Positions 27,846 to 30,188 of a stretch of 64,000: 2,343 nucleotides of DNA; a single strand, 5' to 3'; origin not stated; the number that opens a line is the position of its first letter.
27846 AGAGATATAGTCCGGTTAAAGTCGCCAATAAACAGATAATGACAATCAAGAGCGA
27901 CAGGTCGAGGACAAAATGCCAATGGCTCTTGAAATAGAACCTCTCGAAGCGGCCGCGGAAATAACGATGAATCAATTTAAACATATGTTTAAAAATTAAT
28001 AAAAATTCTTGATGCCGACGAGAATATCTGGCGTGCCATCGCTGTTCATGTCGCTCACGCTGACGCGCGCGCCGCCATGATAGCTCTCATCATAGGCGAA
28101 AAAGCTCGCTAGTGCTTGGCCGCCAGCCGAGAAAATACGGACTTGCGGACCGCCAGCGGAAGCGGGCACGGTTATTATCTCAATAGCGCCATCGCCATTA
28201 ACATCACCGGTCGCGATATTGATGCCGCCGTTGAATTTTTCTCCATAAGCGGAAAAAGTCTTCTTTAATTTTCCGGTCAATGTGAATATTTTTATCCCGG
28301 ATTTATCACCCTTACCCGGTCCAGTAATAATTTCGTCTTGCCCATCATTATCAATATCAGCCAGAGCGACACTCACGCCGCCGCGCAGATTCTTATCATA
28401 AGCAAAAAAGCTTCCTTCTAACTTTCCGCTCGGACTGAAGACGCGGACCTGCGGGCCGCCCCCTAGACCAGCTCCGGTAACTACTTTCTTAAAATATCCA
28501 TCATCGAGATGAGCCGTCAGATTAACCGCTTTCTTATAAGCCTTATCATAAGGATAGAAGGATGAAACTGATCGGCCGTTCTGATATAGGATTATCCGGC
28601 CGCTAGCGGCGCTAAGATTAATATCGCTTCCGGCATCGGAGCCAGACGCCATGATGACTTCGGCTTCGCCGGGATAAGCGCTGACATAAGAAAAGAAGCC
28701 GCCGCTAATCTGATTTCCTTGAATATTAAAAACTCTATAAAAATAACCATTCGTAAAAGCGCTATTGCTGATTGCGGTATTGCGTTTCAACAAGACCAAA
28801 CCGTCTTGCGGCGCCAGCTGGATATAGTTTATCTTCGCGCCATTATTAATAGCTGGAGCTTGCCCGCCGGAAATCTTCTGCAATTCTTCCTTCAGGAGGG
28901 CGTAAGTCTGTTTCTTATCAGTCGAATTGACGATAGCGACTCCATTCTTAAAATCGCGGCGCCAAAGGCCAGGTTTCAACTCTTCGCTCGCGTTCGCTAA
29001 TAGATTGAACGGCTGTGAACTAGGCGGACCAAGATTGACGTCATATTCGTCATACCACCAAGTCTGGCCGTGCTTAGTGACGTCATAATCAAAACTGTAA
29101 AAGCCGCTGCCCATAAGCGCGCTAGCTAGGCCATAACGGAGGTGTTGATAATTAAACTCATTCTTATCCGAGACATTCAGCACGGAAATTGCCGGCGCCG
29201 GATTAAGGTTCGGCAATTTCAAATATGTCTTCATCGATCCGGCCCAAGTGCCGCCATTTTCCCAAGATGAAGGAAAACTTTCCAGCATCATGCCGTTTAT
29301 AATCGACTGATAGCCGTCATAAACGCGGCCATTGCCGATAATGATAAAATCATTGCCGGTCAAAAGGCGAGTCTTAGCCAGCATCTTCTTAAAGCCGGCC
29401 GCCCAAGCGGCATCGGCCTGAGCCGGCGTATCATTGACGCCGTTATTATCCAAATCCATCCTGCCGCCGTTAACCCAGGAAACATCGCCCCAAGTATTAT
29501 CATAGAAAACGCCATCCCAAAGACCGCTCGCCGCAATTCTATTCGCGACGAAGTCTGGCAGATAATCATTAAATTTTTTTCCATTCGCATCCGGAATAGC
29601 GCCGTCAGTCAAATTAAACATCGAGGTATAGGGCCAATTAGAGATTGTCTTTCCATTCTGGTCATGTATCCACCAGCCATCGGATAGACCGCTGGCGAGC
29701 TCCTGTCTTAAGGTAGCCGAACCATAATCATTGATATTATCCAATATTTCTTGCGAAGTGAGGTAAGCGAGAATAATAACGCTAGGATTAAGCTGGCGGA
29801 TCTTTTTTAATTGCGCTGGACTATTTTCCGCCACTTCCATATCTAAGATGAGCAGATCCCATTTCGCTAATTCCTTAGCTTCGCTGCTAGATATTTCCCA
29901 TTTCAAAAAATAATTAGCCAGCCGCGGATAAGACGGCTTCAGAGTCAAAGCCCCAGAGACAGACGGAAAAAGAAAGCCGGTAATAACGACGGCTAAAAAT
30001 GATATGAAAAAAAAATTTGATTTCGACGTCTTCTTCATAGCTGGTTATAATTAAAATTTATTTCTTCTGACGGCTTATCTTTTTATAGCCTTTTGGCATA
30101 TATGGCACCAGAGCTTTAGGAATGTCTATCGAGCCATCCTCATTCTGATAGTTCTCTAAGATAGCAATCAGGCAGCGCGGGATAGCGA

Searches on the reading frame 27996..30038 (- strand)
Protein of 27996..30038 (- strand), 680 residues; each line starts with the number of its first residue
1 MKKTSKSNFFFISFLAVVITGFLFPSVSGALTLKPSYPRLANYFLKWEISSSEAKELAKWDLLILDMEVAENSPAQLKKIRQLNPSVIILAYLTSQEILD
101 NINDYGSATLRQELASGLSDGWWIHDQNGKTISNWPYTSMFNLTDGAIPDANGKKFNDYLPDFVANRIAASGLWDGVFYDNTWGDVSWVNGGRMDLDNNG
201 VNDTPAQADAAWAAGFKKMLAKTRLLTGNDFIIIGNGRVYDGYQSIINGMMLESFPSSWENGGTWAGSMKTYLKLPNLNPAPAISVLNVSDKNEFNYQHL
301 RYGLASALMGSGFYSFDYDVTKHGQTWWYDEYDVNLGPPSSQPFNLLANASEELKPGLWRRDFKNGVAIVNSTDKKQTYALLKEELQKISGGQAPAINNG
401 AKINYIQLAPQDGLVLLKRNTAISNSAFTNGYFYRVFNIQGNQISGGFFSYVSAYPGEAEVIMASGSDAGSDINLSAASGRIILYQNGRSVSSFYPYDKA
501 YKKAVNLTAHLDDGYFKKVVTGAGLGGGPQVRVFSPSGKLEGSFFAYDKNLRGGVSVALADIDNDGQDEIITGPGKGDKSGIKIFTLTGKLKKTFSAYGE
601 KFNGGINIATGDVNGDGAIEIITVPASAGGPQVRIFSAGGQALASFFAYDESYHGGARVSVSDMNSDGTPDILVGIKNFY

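Call 10: find_encoding_contigs(protein=window:27996-30038:-, flank=10000, max_places=1)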
Protein window:27996-30038:- (680 aa): 5 contigs read that carry it; 1 place shown.
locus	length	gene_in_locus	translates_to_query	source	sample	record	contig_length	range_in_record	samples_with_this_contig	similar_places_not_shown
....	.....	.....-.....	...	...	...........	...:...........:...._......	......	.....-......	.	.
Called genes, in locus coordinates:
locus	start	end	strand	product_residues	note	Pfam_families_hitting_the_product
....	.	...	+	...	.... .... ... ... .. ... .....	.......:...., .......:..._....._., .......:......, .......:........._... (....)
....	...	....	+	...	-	-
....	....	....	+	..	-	-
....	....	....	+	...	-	-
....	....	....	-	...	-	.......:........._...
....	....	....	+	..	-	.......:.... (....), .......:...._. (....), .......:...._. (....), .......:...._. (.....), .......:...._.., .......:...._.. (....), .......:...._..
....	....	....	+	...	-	-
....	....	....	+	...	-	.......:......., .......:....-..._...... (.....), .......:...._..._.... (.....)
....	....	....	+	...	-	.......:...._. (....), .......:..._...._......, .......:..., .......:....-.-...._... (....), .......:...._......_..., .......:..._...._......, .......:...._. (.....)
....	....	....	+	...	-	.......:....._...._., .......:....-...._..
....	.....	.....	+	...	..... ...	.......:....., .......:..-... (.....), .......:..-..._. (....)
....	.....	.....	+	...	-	-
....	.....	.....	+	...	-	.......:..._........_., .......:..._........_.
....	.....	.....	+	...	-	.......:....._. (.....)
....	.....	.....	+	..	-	-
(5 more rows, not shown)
